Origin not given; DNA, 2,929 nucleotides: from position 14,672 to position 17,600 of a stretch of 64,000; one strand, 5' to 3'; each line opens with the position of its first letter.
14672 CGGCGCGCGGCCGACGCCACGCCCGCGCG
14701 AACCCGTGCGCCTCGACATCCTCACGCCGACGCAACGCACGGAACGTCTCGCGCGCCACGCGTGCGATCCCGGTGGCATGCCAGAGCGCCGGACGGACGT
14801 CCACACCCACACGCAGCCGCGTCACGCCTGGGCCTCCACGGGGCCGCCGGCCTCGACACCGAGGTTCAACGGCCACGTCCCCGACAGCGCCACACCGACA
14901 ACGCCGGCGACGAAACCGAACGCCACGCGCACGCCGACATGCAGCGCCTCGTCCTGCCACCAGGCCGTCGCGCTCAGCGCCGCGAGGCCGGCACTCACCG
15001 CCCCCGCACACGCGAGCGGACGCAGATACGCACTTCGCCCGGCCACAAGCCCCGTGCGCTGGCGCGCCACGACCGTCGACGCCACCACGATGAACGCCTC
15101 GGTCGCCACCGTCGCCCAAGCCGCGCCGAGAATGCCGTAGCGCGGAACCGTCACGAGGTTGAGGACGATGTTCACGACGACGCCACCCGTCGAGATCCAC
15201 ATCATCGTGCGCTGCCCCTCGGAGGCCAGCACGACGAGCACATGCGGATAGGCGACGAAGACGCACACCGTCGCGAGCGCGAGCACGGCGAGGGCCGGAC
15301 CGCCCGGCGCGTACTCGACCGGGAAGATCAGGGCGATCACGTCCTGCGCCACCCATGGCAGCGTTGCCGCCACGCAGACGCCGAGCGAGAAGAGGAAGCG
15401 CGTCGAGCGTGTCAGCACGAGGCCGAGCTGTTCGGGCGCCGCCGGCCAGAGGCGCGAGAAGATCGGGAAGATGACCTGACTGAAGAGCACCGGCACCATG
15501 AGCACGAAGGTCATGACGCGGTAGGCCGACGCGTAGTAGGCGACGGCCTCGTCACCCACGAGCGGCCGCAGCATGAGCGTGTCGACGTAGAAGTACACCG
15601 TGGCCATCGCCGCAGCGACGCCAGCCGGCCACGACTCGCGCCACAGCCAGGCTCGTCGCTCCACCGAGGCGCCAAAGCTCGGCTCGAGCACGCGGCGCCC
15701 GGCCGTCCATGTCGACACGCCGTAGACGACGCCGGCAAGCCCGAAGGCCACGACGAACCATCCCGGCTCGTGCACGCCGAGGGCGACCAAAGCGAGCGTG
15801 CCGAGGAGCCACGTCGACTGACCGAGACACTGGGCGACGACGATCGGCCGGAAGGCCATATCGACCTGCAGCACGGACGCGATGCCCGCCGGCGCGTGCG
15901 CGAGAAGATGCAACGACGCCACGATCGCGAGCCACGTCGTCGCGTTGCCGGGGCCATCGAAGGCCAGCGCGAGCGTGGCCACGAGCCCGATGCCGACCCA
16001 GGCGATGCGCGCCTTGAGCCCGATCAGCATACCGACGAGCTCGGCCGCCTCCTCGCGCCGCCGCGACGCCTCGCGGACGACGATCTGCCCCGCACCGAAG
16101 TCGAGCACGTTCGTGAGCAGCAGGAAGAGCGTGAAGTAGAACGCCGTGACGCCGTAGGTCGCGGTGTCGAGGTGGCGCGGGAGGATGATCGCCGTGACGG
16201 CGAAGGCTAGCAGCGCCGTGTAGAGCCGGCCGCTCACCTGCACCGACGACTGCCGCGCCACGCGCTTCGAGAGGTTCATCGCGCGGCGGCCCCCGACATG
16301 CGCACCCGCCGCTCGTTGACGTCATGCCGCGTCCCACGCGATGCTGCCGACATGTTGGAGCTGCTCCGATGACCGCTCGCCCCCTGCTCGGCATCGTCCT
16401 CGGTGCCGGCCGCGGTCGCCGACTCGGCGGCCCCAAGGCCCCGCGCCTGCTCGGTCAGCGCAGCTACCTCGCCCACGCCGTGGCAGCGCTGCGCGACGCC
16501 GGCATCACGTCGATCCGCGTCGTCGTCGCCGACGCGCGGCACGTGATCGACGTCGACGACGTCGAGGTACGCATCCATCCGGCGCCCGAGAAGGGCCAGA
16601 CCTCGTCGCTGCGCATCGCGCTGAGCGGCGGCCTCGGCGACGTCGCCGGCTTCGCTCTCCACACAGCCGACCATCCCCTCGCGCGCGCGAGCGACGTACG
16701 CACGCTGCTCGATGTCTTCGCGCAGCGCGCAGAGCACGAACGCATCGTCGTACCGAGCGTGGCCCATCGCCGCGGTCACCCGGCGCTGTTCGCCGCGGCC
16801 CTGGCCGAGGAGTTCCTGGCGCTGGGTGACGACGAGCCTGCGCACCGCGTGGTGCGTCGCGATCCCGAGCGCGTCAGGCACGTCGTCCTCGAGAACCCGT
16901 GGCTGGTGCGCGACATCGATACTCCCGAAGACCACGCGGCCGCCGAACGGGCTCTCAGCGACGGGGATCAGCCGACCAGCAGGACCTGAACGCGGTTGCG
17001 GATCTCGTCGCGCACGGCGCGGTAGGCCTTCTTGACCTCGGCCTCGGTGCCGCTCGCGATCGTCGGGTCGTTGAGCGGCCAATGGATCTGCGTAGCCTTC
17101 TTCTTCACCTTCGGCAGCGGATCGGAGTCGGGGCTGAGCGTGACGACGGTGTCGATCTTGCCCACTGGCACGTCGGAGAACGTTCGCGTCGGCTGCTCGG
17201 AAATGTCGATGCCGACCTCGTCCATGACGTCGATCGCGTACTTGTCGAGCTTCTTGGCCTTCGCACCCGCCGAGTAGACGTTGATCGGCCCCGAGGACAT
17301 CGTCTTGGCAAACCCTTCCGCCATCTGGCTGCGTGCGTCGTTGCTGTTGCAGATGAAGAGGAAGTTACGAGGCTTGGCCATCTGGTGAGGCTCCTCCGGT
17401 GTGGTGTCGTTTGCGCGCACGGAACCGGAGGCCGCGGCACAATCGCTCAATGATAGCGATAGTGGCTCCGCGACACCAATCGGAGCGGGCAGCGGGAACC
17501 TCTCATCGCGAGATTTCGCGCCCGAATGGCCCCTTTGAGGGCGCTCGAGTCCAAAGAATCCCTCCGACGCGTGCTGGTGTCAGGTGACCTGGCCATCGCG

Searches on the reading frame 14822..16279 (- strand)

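Call 28: search_protein_families(library=pfam, proteins=[window:14822-16279:-], max_evalue=0.001)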
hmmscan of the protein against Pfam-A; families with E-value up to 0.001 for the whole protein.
window:14822-16279:- (485 aa): 2 families
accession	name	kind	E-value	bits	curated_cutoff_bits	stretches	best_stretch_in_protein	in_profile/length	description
PF01943.22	Polysacc_synt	-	1.2e-20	74.5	28.2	1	9-278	3-274/274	Polysaccharide biosynthesis protein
PF13440.11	Polysacc_synt_3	-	2.9e-11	43.6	23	1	32-323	1-288/293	Polysaccharide biosynthesis protein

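Call 36: search_protein_families(library=ncbifam, proteins=[window:14822-16279:-], max_evalue=0.001)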
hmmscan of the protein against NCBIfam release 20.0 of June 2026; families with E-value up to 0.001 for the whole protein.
window:14822-16279:- (485 aa): 4 families
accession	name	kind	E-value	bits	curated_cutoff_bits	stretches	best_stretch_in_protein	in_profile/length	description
NF041871.1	Wzx_EPS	equivalog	2.5e-10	39.7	800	1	10-467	4-461/492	exopolysaccharide biosynthesis flippase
NF007773.0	PRK10459.1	equivalog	1.7e-08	33.9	273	1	28-462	27-459/492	MOP flippase family protein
TIGR01695.1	murJ_mviN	equivalog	0.00026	19.8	235.55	1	245-453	258-483/506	murein biosynthesis integral membrane protein MurJ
NF052396.1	MATE_WgkD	equivalog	0.00098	18.2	510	0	357-407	153-209/428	tryglysin-associated MATE efflux transporter WgkD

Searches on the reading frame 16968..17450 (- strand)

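Call 28: search_protein_families(library=pfam, proteins=[window:16968-17450:-], max_evalue=0.001)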
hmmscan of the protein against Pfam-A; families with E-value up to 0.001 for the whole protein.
window:16968-17450:- (160 aa): 1 family
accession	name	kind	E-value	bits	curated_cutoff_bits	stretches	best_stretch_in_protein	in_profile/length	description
PF01451.26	LMWPc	-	1.6e-14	54.8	23.2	1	30-158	1-144/144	Low molecular weight phosphotyrosine protein phosphatase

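Call 36: search_protein_families(library=ncbifam, proteins=[window:16968-17450:-], max_evalue=0.001)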
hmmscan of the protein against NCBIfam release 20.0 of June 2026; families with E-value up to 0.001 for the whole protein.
window:16968-17450:- (160 aa): 3 families
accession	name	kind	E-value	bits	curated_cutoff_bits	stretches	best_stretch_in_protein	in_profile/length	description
TIGR02691.1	arsC_pI258_fam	equivalog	4.4e-32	111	174.3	1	31-156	2-128/129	arsenate reductase (thioredoxin)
TIGR02689.1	ars_reduc_gluta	equivalog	1.6e-24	86.5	157.6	1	30-157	3-125/126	arsenate reductase, glutathione/glutaredoxin type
NF010053.0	PRK13530.1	subfamily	1.7e-24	86.6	215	1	30-155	6-126/133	arsenate reductase (thioredoxin)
